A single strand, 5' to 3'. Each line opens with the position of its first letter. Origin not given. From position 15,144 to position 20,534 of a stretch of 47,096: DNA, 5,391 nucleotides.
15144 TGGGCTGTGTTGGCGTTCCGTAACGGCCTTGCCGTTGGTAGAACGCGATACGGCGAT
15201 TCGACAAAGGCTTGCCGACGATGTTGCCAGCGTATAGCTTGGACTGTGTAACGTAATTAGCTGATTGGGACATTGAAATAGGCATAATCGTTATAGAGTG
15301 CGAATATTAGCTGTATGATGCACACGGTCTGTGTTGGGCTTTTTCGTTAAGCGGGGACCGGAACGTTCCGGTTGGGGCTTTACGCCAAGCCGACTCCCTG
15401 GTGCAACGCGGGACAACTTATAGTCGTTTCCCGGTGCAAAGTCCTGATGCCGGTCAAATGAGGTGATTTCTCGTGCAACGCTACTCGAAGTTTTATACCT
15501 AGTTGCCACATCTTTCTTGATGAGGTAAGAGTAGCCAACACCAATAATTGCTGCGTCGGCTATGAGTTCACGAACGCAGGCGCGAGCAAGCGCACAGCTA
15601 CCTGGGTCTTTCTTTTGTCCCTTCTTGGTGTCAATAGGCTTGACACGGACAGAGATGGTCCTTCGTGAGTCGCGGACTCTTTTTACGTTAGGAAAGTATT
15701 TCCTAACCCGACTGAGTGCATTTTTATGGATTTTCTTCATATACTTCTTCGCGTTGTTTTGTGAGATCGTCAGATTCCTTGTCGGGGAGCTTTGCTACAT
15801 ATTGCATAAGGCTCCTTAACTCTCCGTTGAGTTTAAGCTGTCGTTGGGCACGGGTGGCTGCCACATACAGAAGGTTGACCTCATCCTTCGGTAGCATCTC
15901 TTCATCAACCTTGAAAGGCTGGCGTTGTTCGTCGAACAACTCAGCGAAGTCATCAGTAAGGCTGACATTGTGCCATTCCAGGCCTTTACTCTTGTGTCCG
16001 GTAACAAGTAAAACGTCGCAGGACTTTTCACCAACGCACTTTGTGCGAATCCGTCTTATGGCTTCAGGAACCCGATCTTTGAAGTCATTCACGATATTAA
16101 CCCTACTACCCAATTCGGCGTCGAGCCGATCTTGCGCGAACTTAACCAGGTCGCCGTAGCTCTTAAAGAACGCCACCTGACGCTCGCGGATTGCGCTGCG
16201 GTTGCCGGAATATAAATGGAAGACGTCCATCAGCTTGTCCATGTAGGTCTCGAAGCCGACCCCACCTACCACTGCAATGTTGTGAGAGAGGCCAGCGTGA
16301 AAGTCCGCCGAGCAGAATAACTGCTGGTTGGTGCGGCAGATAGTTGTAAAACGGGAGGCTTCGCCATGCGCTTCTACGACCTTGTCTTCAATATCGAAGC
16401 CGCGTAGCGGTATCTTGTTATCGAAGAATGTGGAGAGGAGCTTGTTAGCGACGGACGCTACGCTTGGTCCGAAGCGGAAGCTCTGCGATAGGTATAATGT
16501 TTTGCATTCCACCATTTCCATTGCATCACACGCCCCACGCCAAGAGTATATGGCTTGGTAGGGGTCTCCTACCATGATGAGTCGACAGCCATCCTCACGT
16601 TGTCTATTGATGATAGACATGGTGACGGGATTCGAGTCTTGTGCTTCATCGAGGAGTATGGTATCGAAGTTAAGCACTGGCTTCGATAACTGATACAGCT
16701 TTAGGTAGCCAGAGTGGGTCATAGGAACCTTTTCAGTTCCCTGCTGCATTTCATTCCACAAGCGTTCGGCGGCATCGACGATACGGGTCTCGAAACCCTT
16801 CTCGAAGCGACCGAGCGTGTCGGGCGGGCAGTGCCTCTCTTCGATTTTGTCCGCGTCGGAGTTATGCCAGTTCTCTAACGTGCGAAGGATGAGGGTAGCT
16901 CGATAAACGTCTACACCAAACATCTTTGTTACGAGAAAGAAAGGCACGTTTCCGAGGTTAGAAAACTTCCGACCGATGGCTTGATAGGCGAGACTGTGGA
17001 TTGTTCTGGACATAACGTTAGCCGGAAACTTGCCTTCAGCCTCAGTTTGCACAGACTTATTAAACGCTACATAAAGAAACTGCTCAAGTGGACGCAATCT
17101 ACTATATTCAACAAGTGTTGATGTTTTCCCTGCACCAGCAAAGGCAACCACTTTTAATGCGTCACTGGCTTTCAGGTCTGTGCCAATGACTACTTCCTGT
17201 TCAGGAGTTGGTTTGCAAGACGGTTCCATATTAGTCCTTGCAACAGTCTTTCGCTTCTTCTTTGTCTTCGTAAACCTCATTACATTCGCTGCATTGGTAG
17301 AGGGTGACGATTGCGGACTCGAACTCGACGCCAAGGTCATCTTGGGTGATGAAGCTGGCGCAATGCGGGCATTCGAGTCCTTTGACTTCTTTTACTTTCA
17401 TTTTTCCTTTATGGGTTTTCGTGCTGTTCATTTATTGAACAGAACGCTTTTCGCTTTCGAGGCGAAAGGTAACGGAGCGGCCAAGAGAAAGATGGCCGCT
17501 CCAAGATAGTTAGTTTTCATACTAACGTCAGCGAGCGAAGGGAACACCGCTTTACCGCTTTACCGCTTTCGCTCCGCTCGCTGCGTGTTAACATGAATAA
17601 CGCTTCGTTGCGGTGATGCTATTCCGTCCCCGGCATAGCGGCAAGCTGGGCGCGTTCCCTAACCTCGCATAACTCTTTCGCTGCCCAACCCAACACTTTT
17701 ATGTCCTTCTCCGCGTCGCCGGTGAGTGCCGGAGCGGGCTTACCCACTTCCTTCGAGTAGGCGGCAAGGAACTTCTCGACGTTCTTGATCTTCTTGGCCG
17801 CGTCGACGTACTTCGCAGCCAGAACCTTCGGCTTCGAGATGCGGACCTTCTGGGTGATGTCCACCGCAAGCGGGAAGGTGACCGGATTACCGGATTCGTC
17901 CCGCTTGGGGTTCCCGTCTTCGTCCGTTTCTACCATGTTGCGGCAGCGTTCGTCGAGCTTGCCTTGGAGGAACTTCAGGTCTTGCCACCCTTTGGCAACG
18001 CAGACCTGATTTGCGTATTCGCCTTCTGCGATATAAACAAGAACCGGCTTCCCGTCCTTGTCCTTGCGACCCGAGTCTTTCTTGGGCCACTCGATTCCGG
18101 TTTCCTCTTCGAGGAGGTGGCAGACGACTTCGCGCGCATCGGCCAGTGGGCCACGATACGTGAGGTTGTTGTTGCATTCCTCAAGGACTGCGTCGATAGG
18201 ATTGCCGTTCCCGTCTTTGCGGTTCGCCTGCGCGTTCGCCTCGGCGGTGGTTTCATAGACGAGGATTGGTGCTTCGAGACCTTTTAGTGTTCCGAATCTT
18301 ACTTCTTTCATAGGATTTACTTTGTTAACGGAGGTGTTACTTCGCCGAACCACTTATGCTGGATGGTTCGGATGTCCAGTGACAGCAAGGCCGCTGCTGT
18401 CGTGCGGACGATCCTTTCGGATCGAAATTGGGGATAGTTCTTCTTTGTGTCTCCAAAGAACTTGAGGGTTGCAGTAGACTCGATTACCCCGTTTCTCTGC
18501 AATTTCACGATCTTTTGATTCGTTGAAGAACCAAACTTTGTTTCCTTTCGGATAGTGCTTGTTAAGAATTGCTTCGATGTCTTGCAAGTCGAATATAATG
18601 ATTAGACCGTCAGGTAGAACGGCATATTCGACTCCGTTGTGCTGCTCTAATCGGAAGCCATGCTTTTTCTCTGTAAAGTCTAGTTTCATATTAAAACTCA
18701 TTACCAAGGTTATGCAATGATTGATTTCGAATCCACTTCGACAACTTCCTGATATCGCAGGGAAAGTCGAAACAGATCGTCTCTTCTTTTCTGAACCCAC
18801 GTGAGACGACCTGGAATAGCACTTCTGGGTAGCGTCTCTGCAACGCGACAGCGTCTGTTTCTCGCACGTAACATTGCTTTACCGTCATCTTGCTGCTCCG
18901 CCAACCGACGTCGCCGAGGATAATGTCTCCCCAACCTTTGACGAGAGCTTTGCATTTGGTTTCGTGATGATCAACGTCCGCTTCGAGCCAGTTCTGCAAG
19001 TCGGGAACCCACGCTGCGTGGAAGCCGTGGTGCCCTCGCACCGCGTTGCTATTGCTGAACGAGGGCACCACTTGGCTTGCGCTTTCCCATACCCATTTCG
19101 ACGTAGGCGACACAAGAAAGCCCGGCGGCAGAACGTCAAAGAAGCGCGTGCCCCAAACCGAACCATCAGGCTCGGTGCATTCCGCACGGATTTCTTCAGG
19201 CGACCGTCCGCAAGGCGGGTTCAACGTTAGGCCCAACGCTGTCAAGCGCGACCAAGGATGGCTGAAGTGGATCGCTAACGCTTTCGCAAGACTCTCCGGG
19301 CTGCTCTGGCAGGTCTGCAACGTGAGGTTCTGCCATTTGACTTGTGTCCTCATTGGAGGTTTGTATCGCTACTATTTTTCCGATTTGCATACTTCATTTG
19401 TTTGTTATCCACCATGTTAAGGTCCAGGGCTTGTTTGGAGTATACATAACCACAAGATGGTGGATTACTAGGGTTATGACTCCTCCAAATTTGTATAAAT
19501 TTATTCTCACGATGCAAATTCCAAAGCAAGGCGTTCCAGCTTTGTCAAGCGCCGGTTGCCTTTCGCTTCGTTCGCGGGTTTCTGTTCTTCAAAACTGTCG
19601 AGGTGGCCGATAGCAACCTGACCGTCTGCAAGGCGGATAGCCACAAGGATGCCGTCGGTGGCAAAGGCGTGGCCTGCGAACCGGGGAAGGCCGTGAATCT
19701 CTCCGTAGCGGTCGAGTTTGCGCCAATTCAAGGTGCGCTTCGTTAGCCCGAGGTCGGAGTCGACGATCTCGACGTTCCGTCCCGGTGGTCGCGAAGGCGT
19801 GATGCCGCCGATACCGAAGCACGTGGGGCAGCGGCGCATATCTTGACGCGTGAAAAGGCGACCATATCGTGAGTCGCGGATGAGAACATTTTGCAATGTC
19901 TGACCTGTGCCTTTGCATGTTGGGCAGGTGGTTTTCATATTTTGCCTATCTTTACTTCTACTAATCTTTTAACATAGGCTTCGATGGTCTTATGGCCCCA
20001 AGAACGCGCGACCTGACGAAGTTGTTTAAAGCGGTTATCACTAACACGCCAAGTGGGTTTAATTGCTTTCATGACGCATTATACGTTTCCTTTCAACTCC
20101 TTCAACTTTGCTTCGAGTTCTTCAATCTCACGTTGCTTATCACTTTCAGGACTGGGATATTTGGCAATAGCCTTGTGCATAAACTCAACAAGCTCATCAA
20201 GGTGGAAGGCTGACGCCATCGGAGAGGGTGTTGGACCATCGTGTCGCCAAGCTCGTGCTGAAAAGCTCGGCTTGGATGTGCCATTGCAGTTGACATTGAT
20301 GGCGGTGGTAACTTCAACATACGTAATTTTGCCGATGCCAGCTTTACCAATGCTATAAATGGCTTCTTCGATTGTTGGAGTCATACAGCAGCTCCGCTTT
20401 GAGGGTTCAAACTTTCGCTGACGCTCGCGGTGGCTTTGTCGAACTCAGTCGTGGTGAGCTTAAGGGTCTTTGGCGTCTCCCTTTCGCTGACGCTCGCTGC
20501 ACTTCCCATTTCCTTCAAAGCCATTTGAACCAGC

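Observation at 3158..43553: Nine copies of a 27-nt hairpin-forming element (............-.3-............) at gene boundaries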

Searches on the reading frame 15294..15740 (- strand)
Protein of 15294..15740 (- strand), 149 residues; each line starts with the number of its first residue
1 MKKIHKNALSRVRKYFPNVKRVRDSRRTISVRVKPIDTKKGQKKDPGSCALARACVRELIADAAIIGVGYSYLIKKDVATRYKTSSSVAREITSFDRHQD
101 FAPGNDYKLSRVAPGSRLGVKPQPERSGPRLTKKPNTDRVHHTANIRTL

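Call 43: search_protein_families(library=pfam, proteins=[window:15294-15740:-], max_evalue=0.05)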
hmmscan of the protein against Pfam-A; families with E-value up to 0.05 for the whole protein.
window:15294-15740:- (149 aa): 1 family
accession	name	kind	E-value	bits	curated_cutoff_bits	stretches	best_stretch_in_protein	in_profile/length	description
PF06733.21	DEAD_2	-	0.003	17.7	21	1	14-87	71-141/172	DEAD_2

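Call 58: search_protein_families(library=phrogs, proteins=[window:15294-15740:-], max_evalue=0.05)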
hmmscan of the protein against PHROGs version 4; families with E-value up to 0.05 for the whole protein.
window:15294-15740:- (149 aa): 0 families

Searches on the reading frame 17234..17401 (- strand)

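Call 93: search_protein_families(library=pfam, proteins=[window:17234-17401:-], max_evalue=0.1)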
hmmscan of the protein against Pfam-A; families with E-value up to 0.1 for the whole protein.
window:17234-17401:- (56 aa): 9 families
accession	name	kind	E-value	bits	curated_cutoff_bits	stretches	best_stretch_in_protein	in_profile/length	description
PF23451.1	Zn_ribbon_PaaD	-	0.00012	22.1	27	1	4-45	10-50/53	PaaD zinc beta ribbon domain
PF25207.1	DUF7837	-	0.00062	20.2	27.8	1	10-43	7-43/47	Domain of unknown function (DUF7837)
PF13894.12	zf-C2H2_4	-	0.0023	18.9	27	0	35-49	1-15/24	C2H2-type zinc finger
PF22747.2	Zn_ribbon_DUF2089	-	0.0024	18.4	27.6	0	5-18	9-22/32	DUF2089 zinc ribbon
PF12760.12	Zn_ribbon_IS1595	-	0.0037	17.6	25.4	1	8-41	18-44/46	Transposase zinc-ribbon domain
PF24292.1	DUF7479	-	0.0066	17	27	0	32-51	28-47/60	Domain of unknown function (DUF7479)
PF00130.28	C1_1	-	0.0085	16.3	26.5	1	11-47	14-41/53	Phorbol esters/diacylglycerol binding domain (C1 domain)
PF22910.1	EDR4-like_1st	-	0.038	14.2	27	0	28-43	16-31/34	Enhanced disease resistance 4-like, N-terminal domain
PF05876.18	GpA_ATPase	-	0.053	13.6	25.6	1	10-51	196-240/247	Phage terminase large subunit gpA, ATPase domain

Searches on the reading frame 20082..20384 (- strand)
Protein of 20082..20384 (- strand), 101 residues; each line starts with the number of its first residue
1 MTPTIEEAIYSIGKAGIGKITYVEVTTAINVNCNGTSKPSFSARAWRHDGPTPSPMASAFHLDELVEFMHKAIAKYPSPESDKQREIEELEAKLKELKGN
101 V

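Call 29: search_protein_families(library=pfam, proteins=[window:20082-20384:-], max_evalue=0.1)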
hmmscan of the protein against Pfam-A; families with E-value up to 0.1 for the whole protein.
window:20082-20384:- (101 aa): 2 families
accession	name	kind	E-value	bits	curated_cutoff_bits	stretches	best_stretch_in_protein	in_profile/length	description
PF12737.12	Mating_C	-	0.012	15.3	22.5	0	52-100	361-407/409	C-terminal domain of homeodomain 1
PF01920.25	Prefoldin_2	-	0.069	13.6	27.6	1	61-98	66-103/106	Prefoldin subunit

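Call 30: search_protein_families(library=phrogs, proteins=[window:20082-20384:-], max_evalue=0.1)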
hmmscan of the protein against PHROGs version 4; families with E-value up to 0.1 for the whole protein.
window:20082-20384:- (101 aa): 2 families
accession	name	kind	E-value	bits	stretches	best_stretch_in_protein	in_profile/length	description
phrog_20492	-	unknown function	0.069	13.9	0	57-76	17-35/47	-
phrog_33019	-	unknown function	0.078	14.4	1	69-100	43-74/110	-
